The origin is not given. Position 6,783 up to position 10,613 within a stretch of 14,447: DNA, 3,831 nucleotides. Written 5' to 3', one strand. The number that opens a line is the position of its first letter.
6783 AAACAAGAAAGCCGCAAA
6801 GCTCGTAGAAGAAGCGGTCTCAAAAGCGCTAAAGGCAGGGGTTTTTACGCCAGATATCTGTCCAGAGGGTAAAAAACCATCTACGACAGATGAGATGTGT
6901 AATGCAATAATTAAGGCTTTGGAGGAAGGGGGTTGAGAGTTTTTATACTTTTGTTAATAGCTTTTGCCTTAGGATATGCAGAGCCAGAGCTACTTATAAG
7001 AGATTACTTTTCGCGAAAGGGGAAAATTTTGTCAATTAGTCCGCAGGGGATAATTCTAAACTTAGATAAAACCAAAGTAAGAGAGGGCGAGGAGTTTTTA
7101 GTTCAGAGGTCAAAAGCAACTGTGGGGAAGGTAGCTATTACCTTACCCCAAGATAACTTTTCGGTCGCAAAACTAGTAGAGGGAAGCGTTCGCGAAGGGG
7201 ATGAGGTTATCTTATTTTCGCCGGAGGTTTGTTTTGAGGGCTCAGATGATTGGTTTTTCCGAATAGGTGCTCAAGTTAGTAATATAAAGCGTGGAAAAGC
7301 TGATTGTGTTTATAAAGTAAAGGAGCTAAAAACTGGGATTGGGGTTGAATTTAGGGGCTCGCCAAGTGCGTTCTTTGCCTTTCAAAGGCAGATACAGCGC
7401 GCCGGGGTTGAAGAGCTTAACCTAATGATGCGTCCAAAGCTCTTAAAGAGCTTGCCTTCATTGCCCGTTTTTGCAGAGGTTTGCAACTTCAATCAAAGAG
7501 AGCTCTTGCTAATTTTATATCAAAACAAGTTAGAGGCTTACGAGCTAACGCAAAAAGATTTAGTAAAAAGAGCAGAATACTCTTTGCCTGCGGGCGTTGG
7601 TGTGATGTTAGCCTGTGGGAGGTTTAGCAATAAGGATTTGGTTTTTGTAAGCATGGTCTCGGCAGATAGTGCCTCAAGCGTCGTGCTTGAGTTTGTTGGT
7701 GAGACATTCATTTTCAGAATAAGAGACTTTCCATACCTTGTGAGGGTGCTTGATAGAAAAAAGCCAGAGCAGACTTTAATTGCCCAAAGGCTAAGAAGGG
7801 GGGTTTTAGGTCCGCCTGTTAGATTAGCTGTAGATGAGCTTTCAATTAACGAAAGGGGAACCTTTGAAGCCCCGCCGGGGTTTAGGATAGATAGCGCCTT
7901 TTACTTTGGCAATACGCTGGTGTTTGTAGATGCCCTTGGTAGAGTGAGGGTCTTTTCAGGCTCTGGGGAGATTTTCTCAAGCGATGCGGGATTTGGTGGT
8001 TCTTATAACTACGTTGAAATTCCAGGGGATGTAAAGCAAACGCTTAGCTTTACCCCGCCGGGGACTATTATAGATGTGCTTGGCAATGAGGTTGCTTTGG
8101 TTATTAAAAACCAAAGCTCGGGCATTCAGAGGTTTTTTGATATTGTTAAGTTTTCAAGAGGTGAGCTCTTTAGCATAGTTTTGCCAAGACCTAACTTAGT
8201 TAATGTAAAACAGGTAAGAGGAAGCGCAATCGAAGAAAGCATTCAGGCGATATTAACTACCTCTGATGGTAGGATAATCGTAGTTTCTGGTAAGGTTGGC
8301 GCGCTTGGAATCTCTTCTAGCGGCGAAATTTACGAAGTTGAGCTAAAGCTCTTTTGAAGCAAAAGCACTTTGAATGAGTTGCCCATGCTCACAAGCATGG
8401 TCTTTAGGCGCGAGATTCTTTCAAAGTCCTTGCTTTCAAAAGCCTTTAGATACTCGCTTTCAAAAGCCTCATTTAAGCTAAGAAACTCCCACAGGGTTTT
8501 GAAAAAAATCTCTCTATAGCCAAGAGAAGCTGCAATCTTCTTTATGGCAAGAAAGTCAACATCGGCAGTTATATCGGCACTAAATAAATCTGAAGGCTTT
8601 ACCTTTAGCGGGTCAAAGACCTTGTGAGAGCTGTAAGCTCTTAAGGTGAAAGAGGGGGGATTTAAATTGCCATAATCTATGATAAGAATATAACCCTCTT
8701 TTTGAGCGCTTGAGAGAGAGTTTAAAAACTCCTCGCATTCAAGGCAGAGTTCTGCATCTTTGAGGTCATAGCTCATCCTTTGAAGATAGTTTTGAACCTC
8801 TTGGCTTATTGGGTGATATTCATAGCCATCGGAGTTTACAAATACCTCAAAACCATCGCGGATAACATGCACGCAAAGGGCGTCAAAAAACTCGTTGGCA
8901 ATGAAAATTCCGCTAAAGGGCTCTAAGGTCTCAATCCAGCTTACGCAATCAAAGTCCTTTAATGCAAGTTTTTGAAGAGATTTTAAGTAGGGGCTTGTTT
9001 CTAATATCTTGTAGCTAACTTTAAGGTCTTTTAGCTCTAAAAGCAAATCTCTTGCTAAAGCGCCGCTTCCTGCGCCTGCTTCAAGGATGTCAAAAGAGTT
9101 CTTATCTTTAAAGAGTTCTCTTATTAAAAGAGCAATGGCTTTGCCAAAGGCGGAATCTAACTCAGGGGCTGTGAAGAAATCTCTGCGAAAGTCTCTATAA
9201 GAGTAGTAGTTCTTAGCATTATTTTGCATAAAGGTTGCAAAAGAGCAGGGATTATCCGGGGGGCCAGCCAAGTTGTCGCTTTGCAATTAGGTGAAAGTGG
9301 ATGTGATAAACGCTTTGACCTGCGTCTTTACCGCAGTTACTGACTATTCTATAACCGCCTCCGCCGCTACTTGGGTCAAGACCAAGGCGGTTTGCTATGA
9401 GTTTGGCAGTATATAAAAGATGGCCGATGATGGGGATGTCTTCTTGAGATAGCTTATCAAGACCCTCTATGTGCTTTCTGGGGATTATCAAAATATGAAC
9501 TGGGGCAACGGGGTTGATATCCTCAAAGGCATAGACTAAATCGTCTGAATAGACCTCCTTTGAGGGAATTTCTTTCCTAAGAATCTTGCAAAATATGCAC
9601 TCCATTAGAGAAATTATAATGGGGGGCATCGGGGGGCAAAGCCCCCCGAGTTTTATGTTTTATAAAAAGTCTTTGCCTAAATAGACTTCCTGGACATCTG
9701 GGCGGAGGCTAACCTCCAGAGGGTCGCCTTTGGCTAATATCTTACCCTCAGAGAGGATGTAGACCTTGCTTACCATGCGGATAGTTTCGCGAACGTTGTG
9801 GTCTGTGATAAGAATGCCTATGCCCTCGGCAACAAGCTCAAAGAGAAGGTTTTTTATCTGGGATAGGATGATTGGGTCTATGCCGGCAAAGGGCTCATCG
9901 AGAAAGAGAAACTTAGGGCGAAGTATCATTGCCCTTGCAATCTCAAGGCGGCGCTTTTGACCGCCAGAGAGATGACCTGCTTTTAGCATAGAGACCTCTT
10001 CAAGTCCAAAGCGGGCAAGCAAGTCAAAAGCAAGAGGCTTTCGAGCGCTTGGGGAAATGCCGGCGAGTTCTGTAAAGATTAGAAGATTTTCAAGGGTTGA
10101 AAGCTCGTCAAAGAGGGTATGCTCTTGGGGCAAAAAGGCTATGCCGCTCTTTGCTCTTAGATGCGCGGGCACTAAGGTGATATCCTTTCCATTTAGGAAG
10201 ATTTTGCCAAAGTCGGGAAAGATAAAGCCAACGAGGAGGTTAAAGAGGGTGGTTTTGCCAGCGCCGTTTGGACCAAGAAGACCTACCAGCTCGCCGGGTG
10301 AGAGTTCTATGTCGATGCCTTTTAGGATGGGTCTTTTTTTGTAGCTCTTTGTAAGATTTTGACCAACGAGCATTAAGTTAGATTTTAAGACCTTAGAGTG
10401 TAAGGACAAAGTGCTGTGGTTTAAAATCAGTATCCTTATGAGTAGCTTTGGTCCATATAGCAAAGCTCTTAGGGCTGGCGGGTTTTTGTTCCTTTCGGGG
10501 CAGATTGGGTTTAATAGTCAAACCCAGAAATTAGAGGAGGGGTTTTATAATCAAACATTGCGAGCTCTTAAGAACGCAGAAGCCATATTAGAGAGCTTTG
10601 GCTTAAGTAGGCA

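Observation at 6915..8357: Unknown 474-aa signal-peptide protein translationally coupled to leuB through a TTG start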

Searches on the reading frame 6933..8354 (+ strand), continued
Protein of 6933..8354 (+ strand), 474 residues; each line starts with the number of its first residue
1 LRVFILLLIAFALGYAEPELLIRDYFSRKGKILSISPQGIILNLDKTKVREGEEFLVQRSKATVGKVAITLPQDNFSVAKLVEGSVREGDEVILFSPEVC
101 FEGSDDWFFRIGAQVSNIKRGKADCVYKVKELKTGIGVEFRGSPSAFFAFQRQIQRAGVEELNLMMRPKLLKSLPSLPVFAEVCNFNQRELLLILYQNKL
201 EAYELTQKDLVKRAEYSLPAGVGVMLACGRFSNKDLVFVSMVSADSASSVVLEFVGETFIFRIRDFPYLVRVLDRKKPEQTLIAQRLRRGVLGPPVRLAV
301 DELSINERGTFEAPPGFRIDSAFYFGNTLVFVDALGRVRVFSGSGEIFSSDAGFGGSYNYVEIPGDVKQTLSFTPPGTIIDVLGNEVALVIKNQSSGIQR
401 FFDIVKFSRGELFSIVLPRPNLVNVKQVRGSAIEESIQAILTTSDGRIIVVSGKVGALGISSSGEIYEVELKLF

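Call 53: find_encoding_contigs(protein=P0209, flank=6000, max_places=1)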
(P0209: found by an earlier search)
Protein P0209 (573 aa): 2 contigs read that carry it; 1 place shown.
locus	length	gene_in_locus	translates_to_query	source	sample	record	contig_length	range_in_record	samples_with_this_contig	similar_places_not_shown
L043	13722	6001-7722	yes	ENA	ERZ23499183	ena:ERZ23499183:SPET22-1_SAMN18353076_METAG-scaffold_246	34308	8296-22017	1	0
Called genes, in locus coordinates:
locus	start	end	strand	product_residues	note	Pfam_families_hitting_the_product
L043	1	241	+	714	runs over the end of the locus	PF02743:dCache_1, PF00989:PAS, PF08447:PAS_3 (weak), PF13426:PAS_9, PF07730:HisKA_3, PF02518:HATPase_c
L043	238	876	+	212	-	PF00072:Response_reg, PF00196:GerE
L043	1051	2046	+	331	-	PF03480:DctP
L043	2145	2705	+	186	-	PF04290:DctQ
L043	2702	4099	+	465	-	PF06808:DctM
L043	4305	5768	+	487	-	PF13372:Alginate_exp (faint)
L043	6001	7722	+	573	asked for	PF13517:FG-GAP_3 (weak)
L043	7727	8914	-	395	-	PF00155:Aminotran_1_2, PF01041:DegT_DnrJ_EryC1, PF01053:Cys_Met_Meta_PP (weak)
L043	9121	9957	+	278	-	PF02749:QRPTase_N, PF01729:QRPTase_C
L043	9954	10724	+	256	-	PF03099:BPL_LplA_LipB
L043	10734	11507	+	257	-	PF03309:Pan_kinase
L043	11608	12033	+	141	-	PF02082:Rrf2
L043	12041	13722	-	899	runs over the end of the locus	PF01624:MutS_I, PF05188:MutS_II, PF05192:MutS_III, PF05190:MutS_IV, PF00488:MutS_V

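Call 54: find_encoding_contigs(protein=P0225, flank=6000, max_places=1)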
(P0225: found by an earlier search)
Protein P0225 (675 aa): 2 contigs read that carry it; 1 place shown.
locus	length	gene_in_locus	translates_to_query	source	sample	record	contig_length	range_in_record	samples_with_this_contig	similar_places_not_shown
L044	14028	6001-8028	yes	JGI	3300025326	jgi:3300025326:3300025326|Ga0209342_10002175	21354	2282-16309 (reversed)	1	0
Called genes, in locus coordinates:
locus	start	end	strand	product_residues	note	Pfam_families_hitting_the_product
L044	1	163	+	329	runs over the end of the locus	PF00348:polyprenyl_synt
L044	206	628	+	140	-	PF05635:23S_rRNA_IVP, PF22296:bAvd (weak)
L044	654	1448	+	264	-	PF01887:SAM_HAT_N, PF20257:SAM_HAT_C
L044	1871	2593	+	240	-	-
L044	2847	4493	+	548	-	-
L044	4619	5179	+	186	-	PF05685:Uma2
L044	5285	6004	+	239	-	-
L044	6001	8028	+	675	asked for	-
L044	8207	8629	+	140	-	-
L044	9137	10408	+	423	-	PF13393:tRNA-synt_His, PF00587:tRNA-synt_2b, PF03129:HGTP_anticodon (weak)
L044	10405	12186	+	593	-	PF01336:tRNA_anti-codon, PF00152:tRNA-synt_2, PF02938:GAD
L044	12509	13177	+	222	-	PF02562:PhoH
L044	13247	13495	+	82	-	PF02562:PhoH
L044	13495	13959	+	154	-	PF02130:YbeY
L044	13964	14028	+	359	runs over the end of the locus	PF00350:Dynamin_N (faint), PF01926:MMR_HSR1, PF02421:FeoB_N, PF03193:RsgA_GTPase (faint), PF00009:GTP_EFTU, PF07650:KH_2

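Call 56: search_protein_families(library=pfam, proteins=[L038:3457-4929:+, L044:2847-4490:+, L043:4305-5765:+, L038:5250-5972:+, L044:5285-6001:+, L044:1871-2590:+], max_evalue=0.1)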
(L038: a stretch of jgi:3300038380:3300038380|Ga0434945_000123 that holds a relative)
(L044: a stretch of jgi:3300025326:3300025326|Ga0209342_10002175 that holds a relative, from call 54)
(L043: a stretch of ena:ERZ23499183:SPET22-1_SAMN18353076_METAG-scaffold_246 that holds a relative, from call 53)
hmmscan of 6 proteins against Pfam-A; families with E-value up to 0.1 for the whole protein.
L038:3457-4929:+ (491 aa): 0 families

L044:2847-4490:+ (548 aa): 0 families

L043:4305-5765:+ (487 aa): 1 family
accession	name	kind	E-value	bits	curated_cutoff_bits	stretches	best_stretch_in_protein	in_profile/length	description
PF13372.12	Alginate_exp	-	8.2e-07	28.6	25.2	1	143-340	110-277/395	Alginate export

L038:5250-5972:+ (241 aa): 0 families

L044:5285-6001:+ (239 aa): 0 families

L044:1871-2590:+ (240 aa): 24 families
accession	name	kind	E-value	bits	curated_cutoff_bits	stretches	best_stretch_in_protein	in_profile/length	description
PF07719.23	TPR_2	-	2.2e-34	115.2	27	5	159-190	2-33/34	Tetratricopeptide repeat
PF00515.34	TPR_1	-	2.8e-31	106.5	27.8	4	158-190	1-33/34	Tetratricopeptide repeat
PF13181.12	TPR_8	-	1.5e-26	90.7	25.7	4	158-190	1-33/34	Tetratricopeptide repeat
PF13414.12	TPR_11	-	1.1e-25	89.4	26.8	4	108-136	14-42/42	TPR repeat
PF13432.12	TPR_16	-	1.2e-25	89.9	32.7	3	163-226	2-65/65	Tetratricopeptide repeat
PF13431.12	TPR_17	-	1.5e-22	78.3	24.4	4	110-141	1-32/34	Tetratricopeptide repeat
PF13424.12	TPR_12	-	3.5e-22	78.8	30.1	4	119-151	42-74/77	Tetratricopeptide repeat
PF13176.12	TPR_7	-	2.4e-16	58.8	27.9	2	160-190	1-31/36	Tetratricopeptide repeat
PF13428.12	TPR_14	-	3.1e-16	58.7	23.5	4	94-129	7-42/44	Tetratricopeptide repeat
PF14559.12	TPR_19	-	1.5e-15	57.7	25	2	99-150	2-53/68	Tetratricopeptide repeat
PF13374.12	TPR_10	-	3.8e-15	55.8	27.5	2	158-186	2-30/42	Tetratricopeptide repeat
PF13174.12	TPR_6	-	1.6e-13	50.8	26.3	1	123-149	1-27/33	Tetratricopeptide repeat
PF13371.12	TPR_9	-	2.8e-11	43.7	35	3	64-124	5-65/73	Tetratricopeptide repeat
PF23914.1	TPR_CcmH_CycH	-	1.1e-07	32.2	42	1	66-150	62-149/158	Cytochrome c-type biogenesis protein H TPR domain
PF12895.13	ANAPC3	-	1e-05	26.1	27.2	1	153-217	18-81/82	Anaphase-promoting complex, cyclosome, subunit 3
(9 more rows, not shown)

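Call 58: find_homologous_proteins(query=A3, max_evalue=0.00001)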
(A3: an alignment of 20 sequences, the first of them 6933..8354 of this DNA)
Query A3 (20 sequences) (474 aa, profile of the alignment): 27 proteins with E <= 0.00001 among 8000 candidates.
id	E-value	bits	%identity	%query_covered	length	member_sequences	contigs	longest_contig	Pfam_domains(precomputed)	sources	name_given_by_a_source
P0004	1.6e-187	642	46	99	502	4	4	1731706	-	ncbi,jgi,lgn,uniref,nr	ncbi:MAG: hypothetical protein WHS43_00025 [Aquificaceae bacterium]|jgi:hypothetical protein|uniref:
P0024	7.7e-184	630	42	96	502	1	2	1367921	-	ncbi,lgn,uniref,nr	ncbi:hypothetical protein [Thermocrinis minervae]|uniref:Uncharacterized protein n=1 Tax=Thermocrini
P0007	6.5e-182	624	44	99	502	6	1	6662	-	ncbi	-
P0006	1.3e-180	620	46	99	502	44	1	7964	-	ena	-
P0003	5.6e-180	617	45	99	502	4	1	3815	-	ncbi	-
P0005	1.2e-177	610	48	95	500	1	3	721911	-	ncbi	-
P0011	2.2e-173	596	45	95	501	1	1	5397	-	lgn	-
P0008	8.8e-172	590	46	99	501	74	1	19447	-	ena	-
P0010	2.4e-169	582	45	99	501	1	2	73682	-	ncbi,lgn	ncbi:MAG: hypothetical protein ACK4LT_02830 [Aquificaceae bacterium]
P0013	1.6e-167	576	43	100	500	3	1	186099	-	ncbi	-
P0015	5.7e-167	575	44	95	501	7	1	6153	-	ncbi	ncbi:MAG: hypothetical protein ABDH29_03900 [Aquificaceae bacterium]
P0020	6.7e-167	574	43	95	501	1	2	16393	-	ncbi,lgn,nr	ncbi:MAG: hypothetical protein N3D14_02055 [Aquificaceae bacterium]|nr:hypothetical protein [Aquific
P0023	1.7e-164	566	42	99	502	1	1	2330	-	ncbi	-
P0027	4.6e-163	562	38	99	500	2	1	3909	-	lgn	-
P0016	1.1e-162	560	42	95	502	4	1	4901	-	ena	-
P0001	8.2e-138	478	100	100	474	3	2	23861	-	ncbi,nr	ncbi:MAG: hypothetical protein NZL90_00680 [Aquificaceae bacterium]|nr:hypothetical protein [Aquific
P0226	1.5e-85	306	30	14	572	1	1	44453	PF13517.13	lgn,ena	-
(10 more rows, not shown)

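Call 74: find_encoding_contigs(protein=P0226, flank=6000, max_places=1)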
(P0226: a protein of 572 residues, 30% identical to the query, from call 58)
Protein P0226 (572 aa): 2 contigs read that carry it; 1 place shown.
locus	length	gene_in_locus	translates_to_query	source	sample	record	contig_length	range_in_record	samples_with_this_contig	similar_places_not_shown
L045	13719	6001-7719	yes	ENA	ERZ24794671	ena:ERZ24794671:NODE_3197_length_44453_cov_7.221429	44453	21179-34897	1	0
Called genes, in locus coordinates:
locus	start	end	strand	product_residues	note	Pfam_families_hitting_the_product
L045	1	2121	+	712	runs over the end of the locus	PF01642:MM_CoA_mutase, PF02310:B12-binding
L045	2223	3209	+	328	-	PF03308:MeaB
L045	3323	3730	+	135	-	PF00903:Glyoxalase, PF13468:Glyoxalase_3, PF13669:Glyoxalase_4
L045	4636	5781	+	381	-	-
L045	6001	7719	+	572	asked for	PF13517:FG-GAP_3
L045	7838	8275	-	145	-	-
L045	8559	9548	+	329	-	PF01797:Y1_Tnp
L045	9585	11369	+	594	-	PF00005:ABC_tran, PF03193:RsgA_GTPase (faint), PF13191:AAA_16 (faint), PF13555:AAA_29 (faint), PF24389:ORC-CDC6-like (faint), PF12848:ABC_tran_Xtn, PF00005:ABC_tran, PF16326:ABC_tran_CTD, +6 more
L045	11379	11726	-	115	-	-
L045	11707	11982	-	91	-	-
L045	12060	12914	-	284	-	PF00520:Ion_trans, PF07885:Ion_trans_2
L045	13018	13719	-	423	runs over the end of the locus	PF13187:Fer4_9 (faint), PF13237:Fer4_10 (faint), PF12838:Fer4_7 (weak), PF13183:Fer4_8, PF13534:Fer4_17 (weak), PF02754:CCG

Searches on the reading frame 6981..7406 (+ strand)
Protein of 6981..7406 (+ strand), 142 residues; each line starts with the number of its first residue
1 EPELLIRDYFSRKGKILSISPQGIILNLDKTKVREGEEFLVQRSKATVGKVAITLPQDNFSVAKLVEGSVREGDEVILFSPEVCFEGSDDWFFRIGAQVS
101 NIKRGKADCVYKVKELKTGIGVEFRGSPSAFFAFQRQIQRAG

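Call 51: predict_structure(alignment_id=A2)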
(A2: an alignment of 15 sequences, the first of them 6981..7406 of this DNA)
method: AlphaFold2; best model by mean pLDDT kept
length: 142 residues; sequences in the alignment: 15
mean_pLDDT: 92.8   pTM: 0.82
mean pLDDT of the five models: 92.8, 92.6, 92.0, 91.6, 90.9
residues with pLDDT >= 90: 125; 70-90: 10; 50-70: 5; < 50: 2
segments of 3 or more residues with pLDDT < 50: none
pLDDT, mean of each block of 10 residues (from residue 1): 93 97 96 96 96 97 98 97 94 93 88 95 94 74 53
secondary structure, 60 per line:
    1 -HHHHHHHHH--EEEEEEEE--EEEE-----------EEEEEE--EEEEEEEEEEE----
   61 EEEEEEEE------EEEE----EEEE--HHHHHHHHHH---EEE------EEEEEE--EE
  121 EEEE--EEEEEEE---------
elements in order: H2-10 E13-20 E23-26 E38-43 E46-56 E61-68 E75-78 E83-86 H89-98 E102-104 E111-116 E119-124 E127-133

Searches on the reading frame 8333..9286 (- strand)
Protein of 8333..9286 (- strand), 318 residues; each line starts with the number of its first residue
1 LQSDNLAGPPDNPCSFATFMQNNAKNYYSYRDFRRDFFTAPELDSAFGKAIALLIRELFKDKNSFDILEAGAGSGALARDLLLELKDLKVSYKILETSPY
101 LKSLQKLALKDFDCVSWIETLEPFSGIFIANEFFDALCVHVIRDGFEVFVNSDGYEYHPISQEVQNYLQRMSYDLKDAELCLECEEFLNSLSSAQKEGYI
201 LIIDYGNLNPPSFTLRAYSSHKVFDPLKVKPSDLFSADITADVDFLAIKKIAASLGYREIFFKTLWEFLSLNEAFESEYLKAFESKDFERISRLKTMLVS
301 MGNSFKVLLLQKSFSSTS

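Call 6: search_protein_families(library=pfam, proteins=[window:8333-9286:-], max_evalue=0.01)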
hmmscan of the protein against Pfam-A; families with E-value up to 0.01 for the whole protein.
window:8333-9286:- (318 aa): 1 family
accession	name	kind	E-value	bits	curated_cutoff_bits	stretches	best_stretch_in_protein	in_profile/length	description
PF02636.23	Methyltransf_28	-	5.8e-37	127.9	23.3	1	55-254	10-240/249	Putative S-adenosyl-L-methionine-dependent methyltransferase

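Call 7: search_protein_families(library=ncbifam, proteins=[window:8333-9286:-], max_evalue=0.01)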
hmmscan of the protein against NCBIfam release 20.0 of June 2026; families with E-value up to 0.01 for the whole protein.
window:8333-9286:- (318 aa): 0 families

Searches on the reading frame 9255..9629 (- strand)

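Call 6: search_protein_families(library=pfam, proteins=[window:9255-9629:-], max_evalue=0.01)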
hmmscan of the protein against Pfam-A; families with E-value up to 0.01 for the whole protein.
window:9255-9629:- (125 aa): 2 families
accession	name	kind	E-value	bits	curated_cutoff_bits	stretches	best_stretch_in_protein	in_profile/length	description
PF01230.28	HIT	-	3.4e-27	95.4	21.5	1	18-119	1-97/98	HIT domain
PF11969.13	DcpS_C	-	1e-24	87.6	24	1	10-118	1-103/114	Scavenger mRNA decapping enzyme C-term binding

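Call 7: search_protein_families(library=ncbifam, proteins=[window:9255-9629:-], max_evalue=0.01)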
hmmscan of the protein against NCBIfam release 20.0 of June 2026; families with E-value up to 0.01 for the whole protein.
window:9255-9629:- (125 aa): 3 families
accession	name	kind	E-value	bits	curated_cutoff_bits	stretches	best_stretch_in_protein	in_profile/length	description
NF007965.0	PRK10687.1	equivalog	2.4e-29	101.8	206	1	10-121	4-111/119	purine nucleoside phosphoramidase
NF045834.1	M_plasma_HinT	exception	1.1e-20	74.4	130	1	12-116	1-100/102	histidine triad protein HinT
NF052622.1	ATPAdlTfActino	equivalog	3.2e-05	23.5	290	1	29-117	58-142/176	ATP adenylyltransferase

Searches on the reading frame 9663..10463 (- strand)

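Call 6: search_protein_families(library=pfam, proteins=[window:9663-10463:-], max_evalue=0.01)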
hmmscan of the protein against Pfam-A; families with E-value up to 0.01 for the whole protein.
window:9663-10463:- (267 aa): 4 families
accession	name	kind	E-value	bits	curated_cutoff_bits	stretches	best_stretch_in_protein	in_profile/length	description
PF00005.33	ABC_tran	-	2.7e-32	112.7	25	1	47-193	1-137/137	ABC transporter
PF13304.12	AAA_21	-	5.9e-07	30.3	27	1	60-80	2-22/304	AAA domain, putative AbiEii toxin, Type IV TA system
PF13476.12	AAA_23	-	0.00022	22.4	27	1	48-81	11-43/201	AAA domain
PF12399.14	BCA_ABC_TP_C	-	0.0003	20.7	25.5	1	241-266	1-26/27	Branched-chain amino acid ATP-binding cassette transporter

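Call 7: search_protein_families(library=ncbifam, proteins=[window:9663-10463:-], max_evalue=0.01)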
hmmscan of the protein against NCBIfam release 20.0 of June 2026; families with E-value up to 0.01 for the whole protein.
window:9663-10463:- (267 aa): 187 families (the best 25 are shown)
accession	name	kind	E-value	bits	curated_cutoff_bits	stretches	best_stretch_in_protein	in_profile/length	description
TIGR04406.1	LPS_export_lptB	equivalog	1.5e-81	273.2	240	1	32-266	2-237/239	LPS export ABC transporter ATP-binding protein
NF008144.0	PRK10895.1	equivalog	2.1e-66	223.8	381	1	32-266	4-239/241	LPS export ABC transporter ATP-binding protein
TIGR01188.1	drrA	subfamily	4.8e-51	173.8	312.45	1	39-251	1-211/302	daunorubicin resistance ABC transporter, ATP-binding protein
TIGR03410.1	urea_trans_UrtE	equivalog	1.8e-47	161.7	285.8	1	35-250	4-218/230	urea ABC transporter ATP-binding subunit UrtE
TIGR03864.1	PQQ_ABC_ATP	hypoth_equivalog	2.7e-44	151.4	302.25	1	33-259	3-227/236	ABC transporter, ATP-binding subunit, PQQ-dependent alcohol dehydrogenase system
NF008449.1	PRK11300.1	equivalog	2.7e-43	148.1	362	2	146-264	135-254/255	high-affinity branched-chain amino acid ABC transporter ATP-binding protein LivG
NF010060.0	PRK13537.1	equivalog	1.1e-42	146.1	521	1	30-261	14-246/314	nodulation factor ABC transporter ATP-binding protein NodI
NF010059.0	PRK13536.1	equivalog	3.8e-40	137.7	549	1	35-251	47-261/342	nodulation factor ABC transporter ATP-binding protein NodI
NF006987.0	PRK09452.1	equivalog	6e-39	133.8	482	1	26-255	12-239/378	spermidine/putrescine ABC transporter ATP-binding protein PotA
NF040840.2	tungstate_WtpC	equivalog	1.9e-38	132.7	440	1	32-260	2-227/347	tungstate ABC transporter ATP-binding protein WtpC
TIGR03740.1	galliderm_ABC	subfamily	4.4e-38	131.2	309.75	1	34-244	3-204/223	lantibiotic protection ABC transporter ATP-binding subunit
TIGR03411.1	urea_trans_UrtD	equivalog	5.7e-38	130.9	304.1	1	33-264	4-242/242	urea ABC transporter ATP-binding protein UrtD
NF008421.0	PRK11248.1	equivalog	9e-38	130.2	357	1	34-240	4-205/255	taurine ABC transporter ATP-binding subunit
TIGR02315.1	ABC_phnC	equivalog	2.5e-37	128.6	266.1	1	31-252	1-234/243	phosphonate ABC transporter ATP-binding protein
TIGR03873.1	F420-0_ABC_ATP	hypoth_equivalog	6e-37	127.3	372.4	1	36-261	6-234/256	putative F420-0 ABC transporter ATP-binding protein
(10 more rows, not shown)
